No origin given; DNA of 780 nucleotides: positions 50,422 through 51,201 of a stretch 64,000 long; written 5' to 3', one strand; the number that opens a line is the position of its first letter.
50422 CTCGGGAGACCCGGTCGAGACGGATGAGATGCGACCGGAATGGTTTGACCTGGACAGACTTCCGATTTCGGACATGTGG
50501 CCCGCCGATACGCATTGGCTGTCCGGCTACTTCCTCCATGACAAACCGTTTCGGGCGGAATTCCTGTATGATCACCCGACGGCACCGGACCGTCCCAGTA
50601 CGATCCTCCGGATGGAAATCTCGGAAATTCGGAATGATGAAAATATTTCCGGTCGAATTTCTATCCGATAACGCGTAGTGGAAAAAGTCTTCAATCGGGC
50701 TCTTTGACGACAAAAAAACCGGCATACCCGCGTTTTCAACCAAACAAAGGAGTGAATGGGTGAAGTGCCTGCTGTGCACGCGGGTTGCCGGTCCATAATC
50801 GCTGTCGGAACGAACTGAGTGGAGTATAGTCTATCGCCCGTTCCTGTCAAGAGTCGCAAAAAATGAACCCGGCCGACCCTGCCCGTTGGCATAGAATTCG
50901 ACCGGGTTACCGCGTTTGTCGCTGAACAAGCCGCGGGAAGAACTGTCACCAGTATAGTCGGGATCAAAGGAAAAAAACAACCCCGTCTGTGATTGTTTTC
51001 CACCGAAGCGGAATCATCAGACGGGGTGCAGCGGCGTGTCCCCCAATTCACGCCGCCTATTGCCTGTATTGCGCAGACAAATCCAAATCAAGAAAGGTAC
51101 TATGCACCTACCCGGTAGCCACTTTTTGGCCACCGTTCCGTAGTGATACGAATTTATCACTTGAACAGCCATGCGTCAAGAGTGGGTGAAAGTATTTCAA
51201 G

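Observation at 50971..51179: Second candidate sRNA on the minus strand in the 600-bp NUDIX-queA intergenic region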

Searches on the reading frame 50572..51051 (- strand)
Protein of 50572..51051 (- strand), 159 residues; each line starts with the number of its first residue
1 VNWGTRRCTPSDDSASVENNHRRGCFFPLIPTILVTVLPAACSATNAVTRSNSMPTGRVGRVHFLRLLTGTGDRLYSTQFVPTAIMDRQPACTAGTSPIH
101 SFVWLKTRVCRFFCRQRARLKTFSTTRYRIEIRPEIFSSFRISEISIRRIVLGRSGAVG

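Call 44: search_protein_families(library=pfam, proteins=[window:50572-51051:-], max_evalue=1)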
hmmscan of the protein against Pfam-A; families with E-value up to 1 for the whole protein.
window:50572-51051:- (159 aa): 0 families
